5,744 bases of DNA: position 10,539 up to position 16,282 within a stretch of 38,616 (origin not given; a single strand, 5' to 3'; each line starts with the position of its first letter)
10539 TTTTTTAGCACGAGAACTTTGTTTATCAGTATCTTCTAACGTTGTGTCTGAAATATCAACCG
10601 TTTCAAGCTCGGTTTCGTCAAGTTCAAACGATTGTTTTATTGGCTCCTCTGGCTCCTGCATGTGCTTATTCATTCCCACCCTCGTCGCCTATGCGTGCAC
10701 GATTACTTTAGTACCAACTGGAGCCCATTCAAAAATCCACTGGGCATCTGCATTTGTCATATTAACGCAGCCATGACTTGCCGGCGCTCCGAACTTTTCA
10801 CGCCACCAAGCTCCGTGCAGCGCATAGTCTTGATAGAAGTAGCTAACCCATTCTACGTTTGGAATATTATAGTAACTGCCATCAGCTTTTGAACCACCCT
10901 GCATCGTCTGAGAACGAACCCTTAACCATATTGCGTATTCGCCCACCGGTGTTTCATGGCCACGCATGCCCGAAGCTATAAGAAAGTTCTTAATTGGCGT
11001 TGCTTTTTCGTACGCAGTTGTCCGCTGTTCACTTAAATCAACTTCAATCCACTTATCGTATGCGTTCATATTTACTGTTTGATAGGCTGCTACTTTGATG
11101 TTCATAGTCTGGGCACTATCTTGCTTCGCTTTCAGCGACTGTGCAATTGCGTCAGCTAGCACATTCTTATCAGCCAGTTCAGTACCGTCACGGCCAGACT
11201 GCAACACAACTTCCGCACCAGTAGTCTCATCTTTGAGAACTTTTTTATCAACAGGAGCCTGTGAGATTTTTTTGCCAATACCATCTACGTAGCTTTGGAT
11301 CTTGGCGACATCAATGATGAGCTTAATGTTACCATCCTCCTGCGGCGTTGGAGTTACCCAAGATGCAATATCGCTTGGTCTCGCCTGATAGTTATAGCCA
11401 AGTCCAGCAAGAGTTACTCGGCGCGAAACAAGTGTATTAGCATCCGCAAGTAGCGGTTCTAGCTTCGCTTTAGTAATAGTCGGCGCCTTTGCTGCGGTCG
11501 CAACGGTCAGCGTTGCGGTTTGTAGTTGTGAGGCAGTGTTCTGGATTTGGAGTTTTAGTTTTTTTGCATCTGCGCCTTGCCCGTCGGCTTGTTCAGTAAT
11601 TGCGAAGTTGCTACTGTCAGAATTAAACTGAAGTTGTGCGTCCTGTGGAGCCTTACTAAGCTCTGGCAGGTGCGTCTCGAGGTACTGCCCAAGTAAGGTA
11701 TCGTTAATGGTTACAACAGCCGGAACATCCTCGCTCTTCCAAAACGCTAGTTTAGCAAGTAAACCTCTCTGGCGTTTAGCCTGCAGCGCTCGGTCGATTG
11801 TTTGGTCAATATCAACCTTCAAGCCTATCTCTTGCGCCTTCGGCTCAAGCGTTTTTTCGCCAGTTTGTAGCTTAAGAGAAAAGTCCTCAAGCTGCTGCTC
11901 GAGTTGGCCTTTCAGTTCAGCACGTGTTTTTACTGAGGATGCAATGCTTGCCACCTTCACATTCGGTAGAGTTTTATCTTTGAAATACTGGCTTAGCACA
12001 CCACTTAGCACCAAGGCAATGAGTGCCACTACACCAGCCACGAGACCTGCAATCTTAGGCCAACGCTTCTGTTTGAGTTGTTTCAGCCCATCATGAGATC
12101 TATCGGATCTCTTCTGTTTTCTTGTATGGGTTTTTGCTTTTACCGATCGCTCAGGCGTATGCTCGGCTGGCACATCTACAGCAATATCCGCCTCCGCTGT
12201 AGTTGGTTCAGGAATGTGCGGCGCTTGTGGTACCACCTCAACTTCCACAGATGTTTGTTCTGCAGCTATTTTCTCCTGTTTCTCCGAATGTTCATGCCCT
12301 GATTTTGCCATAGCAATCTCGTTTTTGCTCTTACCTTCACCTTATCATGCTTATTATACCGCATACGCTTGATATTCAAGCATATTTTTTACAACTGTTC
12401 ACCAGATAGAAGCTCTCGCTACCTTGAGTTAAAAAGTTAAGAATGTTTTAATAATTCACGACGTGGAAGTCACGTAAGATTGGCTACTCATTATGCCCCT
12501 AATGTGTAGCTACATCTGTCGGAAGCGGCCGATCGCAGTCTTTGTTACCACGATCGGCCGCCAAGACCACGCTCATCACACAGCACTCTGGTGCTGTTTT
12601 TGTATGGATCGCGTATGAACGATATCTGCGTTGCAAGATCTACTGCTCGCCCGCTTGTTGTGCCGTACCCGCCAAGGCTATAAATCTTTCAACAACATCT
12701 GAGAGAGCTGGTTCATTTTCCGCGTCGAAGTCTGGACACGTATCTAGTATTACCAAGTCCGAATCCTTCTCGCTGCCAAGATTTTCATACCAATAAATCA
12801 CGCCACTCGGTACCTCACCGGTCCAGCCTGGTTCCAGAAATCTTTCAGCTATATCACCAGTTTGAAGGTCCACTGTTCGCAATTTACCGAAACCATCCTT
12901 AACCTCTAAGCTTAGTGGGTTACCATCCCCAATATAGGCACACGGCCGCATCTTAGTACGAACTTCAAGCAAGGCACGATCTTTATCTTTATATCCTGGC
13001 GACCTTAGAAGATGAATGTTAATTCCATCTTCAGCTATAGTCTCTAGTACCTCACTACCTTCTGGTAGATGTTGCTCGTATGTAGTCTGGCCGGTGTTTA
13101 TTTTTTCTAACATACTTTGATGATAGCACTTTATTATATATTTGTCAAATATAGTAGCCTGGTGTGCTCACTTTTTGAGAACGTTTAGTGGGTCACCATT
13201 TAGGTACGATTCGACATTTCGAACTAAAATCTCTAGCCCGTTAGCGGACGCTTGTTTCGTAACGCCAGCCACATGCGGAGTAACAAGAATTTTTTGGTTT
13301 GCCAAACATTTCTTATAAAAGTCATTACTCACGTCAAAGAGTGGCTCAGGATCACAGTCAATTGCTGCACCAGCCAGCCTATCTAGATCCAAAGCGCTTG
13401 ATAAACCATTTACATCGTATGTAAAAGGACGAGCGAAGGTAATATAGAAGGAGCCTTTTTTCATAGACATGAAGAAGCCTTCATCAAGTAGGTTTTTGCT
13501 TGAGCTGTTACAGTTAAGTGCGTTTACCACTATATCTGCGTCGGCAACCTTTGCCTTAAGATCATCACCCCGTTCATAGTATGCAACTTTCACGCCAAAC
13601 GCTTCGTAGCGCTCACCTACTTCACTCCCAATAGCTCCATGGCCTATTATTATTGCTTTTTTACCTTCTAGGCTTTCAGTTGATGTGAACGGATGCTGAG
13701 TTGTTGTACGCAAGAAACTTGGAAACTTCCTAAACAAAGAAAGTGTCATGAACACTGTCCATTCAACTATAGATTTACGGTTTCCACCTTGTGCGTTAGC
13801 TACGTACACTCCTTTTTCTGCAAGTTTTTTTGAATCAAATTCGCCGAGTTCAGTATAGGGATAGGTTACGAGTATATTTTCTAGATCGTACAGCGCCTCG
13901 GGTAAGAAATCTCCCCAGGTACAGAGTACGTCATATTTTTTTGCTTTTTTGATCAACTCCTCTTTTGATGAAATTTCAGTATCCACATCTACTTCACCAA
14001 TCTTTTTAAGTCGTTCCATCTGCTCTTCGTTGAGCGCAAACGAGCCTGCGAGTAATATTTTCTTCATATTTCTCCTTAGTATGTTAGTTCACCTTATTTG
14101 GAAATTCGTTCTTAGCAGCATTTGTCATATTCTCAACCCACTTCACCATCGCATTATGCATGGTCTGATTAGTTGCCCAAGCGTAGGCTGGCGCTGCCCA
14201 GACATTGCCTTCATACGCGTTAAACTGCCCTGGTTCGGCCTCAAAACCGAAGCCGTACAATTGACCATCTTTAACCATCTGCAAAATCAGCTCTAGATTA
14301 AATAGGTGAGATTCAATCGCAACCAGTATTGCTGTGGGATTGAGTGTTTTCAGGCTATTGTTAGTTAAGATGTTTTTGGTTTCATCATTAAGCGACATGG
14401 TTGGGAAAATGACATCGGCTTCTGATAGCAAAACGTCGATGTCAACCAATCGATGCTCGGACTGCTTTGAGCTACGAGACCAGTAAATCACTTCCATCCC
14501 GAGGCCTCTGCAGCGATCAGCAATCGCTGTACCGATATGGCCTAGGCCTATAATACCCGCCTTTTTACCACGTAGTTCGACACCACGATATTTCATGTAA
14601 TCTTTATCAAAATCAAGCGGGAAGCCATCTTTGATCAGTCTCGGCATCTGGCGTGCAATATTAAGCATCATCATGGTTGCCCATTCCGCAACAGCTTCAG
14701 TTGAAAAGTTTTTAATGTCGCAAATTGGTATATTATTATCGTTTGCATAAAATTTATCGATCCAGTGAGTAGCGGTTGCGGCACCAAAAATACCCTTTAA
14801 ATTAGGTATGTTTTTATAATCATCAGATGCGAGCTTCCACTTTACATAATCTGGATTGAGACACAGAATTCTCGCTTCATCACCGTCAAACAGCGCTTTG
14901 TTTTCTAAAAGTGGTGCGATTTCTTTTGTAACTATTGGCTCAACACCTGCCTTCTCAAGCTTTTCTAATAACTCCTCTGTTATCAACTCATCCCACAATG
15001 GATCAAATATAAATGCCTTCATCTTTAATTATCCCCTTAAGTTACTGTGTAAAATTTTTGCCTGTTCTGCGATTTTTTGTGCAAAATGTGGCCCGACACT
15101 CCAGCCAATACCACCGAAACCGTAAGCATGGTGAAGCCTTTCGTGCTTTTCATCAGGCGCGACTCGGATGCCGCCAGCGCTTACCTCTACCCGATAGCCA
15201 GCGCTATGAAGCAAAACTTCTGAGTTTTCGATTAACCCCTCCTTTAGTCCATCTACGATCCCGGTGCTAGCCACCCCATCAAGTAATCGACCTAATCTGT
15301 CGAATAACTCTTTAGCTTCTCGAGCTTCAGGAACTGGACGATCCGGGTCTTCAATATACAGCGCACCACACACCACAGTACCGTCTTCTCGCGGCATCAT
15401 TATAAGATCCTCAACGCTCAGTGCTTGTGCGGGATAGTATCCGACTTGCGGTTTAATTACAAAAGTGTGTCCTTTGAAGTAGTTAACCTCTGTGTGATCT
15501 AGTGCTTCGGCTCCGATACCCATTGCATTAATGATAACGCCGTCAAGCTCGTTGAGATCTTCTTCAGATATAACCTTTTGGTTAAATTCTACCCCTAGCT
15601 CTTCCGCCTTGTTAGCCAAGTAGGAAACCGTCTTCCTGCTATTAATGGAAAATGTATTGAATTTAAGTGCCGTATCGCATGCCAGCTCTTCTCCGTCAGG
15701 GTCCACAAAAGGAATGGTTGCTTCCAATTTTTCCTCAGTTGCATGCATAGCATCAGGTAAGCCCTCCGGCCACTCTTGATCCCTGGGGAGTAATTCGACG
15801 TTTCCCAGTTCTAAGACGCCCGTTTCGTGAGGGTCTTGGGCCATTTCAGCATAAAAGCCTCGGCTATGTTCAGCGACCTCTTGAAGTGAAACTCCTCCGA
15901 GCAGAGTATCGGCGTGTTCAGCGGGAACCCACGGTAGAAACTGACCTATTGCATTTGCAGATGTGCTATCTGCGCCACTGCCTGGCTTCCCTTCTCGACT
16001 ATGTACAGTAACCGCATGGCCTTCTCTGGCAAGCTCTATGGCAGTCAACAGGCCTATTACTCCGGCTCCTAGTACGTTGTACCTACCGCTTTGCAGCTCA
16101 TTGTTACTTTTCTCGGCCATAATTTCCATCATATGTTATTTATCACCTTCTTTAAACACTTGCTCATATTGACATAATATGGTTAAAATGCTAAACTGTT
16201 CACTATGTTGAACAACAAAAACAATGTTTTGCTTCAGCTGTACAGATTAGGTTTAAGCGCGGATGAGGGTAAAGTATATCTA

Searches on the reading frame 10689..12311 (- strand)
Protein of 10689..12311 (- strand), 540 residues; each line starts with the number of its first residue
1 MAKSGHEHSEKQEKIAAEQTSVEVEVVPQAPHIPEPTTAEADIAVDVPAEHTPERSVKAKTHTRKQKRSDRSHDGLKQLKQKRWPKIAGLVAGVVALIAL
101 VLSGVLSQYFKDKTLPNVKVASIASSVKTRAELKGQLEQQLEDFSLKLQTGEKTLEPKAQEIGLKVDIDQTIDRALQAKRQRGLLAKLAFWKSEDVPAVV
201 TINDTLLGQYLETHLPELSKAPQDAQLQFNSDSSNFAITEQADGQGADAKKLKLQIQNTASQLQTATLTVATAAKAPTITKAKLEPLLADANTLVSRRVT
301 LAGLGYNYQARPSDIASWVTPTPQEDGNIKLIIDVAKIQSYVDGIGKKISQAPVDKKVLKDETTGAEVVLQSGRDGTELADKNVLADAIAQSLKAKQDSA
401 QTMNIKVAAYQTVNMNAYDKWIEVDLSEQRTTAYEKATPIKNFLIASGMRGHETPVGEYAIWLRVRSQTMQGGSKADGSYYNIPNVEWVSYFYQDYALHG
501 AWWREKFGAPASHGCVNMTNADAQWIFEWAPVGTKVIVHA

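Call 46: search_protein_families(library=pfam, proteins=[window:10689-12311:-], max_evalue=0.00001)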
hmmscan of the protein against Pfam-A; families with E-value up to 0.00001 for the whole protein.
window:10689-12311:- (540 aa): 2 families
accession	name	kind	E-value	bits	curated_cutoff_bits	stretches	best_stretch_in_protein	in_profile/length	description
PF03734.19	YkuD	-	9.7e-28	98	23.4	1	419-538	1-146/146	L,D-transpeptidase catalytic domain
PF12229.13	PG_binding_4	-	1.3e-13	51.6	22.1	1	157-263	3-111/117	Putative peptidoglycan binding domain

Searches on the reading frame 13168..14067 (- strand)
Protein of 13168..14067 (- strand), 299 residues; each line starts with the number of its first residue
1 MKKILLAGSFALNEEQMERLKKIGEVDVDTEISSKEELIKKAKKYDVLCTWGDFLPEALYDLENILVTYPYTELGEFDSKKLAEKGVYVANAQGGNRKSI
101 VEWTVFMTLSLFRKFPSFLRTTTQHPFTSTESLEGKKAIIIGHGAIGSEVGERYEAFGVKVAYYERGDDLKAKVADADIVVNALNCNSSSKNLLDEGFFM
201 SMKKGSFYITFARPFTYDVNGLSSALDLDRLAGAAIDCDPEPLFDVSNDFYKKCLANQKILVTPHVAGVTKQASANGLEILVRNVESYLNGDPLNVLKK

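Call 46: search_protein_families(library=pfam, proteins=[window:13168-14067:-], max_evalue=0.00001)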
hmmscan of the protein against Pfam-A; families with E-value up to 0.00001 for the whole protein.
window:13168-14067:- (299 aa): 2 families
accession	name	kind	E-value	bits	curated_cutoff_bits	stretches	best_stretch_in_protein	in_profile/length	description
PF02826.25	2-Hacid_dh_C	-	1.8e-23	83.2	25.1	1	107-267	3-178/178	D-isomer specific 2-hydroxyacid dehydrogenase, NAD binding domain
PF00389.36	2-Hacid_dh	-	7e-11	42.4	24.6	1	11-294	6-129/134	D-isomer specific 2-hydroxyacid dehydrogenase, catalytic domain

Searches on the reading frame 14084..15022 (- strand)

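Call 46: search_protein_families(library=pfam, proteins=[window:14084-15022:-], max_evalue=0.00001)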
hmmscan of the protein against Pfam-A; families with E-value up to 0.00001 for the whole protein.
window:14084-15022:- (312 aa): 2 families
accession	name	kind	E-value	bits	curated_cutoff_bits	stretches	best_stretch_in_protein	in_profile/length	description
PF02826.25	2-Hacid_dh_C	-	4.8e-26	91.6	25.1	1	117-260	2-154/178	D-isomer specific 2-hydroxyacid dehydrogenase, NAD binding domain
PF00389.36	2-Hacid_dh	-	9.9e-10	38.7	24.6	1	15-311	8-133/134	D-isomer specific 2-hydroxyacid dehydrogenase, catalytic domain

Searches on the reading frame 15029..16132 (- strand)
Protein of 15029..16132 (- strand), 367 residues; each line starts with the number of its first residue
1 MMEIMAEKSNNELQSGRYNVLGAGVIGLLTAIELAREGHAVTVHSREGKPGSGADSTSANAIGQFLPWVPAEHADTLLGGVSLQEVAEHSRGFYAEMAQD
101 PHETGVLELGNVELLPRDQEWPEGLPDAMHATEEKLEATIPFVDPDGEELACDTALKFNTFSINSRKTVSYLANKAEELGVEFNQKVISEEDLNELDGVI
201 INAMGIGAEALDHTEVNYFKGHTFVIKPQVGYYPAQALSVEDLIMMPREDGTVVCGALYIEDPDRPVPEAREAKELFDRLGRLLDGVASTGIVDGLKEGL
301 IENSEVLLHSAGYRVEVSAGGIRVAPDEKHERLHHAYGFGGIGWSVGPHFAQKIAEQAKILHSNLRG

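Call 46: search_protein_families(library=pfam, proteins=[window:15029-16132:-], max_evalue=0.00001)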
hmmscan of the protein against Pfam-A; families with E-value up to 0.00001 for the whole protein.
window:15029-16132:- (367 aa): 1 family
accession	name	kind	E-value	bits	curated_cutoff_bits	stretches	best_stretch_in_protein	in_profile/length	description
PF01266.30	DAO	-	1.6e-28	100.7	27.9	1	20-356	4-352/353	FAD dependent oxidoreductase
